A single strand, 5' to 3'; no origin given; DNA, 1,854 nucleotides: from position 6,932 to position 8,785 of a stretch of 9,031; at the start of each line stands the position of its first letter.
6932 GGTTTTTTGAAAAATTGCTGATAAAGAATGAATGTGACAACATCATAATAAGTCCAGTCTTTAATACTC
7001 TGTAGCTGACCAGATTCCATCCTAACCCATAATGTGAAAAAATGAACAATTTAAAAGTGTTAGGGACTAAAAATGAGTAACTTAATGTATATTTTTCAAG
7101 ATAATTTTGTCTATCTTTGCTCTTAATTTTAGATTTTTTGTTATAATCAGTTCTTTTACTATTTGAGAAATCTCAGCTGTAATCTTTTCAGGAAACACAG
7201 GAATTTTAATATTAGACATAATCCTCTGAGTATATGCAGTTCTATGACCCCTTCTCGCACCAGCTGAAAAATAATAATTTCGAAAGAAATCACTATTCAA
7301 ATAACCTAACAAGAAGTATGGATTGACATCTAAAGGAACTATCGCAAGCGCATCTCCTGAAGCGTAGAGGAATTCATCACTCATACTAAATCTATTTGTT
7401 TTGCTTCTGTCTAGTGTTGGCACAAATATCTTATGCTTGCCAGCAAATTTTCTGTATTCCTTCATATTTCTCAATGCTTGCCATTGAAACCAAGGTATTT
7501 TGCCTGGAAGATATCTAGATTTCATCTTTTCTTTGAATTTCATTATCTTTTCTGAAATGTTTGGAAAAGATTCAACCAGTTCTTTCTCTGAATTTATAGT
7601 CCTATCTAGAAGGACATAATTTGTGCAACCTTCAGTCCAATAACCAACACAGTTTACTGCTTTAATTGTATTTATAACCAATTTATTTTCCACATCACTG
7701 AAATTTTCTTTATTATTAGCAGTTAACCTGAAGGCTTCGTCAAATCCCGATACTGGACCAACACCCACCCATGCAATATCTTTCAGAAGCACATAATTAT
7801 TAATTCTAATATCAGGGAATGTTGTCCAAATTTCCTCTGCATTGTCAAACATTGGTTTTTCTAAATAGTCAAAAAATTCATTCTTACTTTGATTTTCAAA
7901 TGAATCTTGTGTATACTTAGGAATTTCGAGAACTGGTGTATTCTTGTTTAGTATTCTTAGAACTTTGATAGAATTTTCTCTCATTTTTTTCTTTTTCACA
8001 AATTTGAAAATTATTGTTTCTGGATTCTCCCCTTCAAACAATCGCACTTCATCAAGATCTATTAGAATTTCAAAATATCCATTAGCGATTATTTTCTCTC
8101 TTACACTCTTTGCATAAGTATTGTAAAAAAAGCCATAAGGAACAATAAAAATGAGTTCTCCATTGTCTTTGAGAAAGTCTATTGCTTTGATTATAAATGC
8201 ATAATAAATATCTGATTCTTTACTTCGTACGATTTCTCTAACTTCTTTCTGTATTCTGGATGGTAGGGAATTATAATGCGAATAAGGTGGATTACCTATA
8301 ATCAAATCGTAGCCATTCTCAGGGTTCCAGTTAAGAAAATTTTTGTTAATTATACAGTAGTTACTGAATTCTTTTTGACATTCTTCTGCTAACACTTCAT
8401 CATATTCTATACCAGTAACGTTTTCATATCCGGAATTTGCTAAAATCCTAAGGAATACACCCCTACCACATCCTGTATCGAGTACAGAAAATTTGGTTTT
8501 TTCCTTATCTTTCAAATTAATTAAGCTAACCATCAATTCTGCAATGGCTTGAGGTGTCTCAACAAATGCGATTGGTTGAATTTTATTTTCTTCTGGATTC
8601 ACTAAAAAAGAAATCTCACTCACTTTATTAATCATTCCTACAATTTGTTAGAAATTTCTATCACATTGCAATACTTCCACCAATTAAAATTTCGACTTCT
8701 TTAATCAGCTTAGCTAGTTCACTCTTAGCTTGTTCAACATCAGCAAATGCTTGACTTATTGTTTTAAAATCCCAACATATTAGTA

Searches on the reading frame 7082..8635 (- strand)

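Call 3: search_protein_families(library=pfam, proteins=[window:7082-8635:-])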
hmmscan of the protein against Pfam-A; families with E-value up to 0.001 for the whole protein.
window:7082-8635:- (517 aa): 12 families
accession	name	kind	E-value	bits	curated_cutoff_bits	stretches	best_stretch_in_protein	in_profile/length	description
PF07669.17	Eco57I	-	1.4e-20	74.5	25.3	1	88-200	57-171/171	Eco57I restriction-modification methylase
PF02384.22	N6_Mtase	-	1.7e-13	51.1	20.4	1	105-257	122-271/311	N-6 DNA Methylase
PF00398.26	RrnaAD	-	2.1e-08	34.1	24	1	36-119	23-110/263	Ribosomal RNA adenine dimethylase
PF13489.12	Methyltransf_23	-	1.7e-07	31.5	27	1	42-166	17-119/164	Methyltransferase domain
PF13649.12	Methyltransf_25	-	2.7e-07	31.6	27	1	51-136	1-93/97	Methyltransferase domain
PF05175.20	MTS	-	1.9e-06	28.1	23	1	43-165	29-140/170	Methyltransferase small domain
PF12950.13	TaqI_C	-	5.5e-06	27.1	26.5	1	366-459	11-98/118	TaqI-like C-terminal specificity domain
PF19587.5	DUF6094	-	8.8e-05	21.8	22.8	1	27-156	141-267/344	Uncharacterised methyltransferase family (DUF6094)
PF08242.18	Methyltransf_12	-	0.00012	23.2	30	1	52-120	1-77/98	Methyltransferase domain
PF07757.19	AdoMet_MTase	-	0.00014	22.5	27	1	17-72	31-86/115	Predicted AdoMet-dependent methyltransferase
PF13847.12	Methyltransf_31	-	0.00027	21.1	27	1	49-160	5-106/145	Methyltransferase domain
PF08241.18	Methyltransf_11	-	0.00046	21.2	21.2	1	52-93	1-41/95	Methyltransferase domain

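Call 5: search_protein_families(library=ncbifam, proteins=[window:7082-8635:-])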
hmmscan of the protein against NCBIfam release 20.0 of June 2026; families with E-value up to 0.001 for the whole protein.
window:7082-8635:- (517 aa): 12 families
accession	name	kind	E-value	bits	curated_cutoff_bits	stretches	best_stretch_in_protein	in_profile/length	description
NF033452.1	BREX_1_MTaseX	exception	4.7e-11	41.3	500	1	106-252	505-653/1210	BREX-1 system adenine-specific DNA-methyltransferase PglX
NF000499.2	Erm23S_rRNA_broad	equivalog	6.4e-09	35.6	212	1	30-120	11-98/244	23S ribosomal RNA methyltransferase Erm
NF047738.1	antiphage_MADS2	equivalog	3.5e-07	28.9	720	0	27-70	315-354/654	methylation-associated defense system DNA methyltransferase MAD2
NF033455.1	BREX_6_MTaseX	exception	2.2e-06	25.5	900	1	100-221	546-667/1319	BREX-6 system adenine-specific DNA-methyltransferase PglX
TIGR00755.1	ksgA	equivalog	9.3e-06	25.1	171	1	37-119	23-105/256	16S rRNA (adenine(1518)-N(6)/adenine(1519)-N(6))-dimethyltransferase RsmA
NF033454.1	BREX_5_MTaseX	exception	1.6e-05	22.7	900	1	108-191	502-585/1404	BREX-5 system adenine-specific DNA-methyltransferase PglX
NF047853.1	tRm6a37MtseTrmN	equivalog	2.6e-05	24.1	350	1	49-169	45-172/244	tRNA(1)(Val) (adenine(37)-N(6))-methyltransferase TrmN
TIGR03534.1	RF_mod_PrmC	equivalog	8e-05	22.2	199.1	1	32-133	73-180/253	peptide chain release factor N(5)-glutamine methyltransferase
NF002463.0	PRK01683.1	equivalog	0.00021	21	297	1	48-116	32-101/258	trans-aconitate 2-methyltransferase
NF045667.1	MTase_DVU1556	equivalog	0.00026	20.5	155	1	46-92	21-67/213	DVU_1556 family methyltransferase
TIGR03587.1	Pse_Me-ase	hypoth_equivalog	0.00056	20.1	112.05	0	46-141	42-136/204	pseudaminic acid biosynthesis-associated methylase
TIGR02072.1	BioC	equivalog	0.00076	19.4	184.95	0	31-115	19-104/244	malonyl-ACP O-methyltransferase BioC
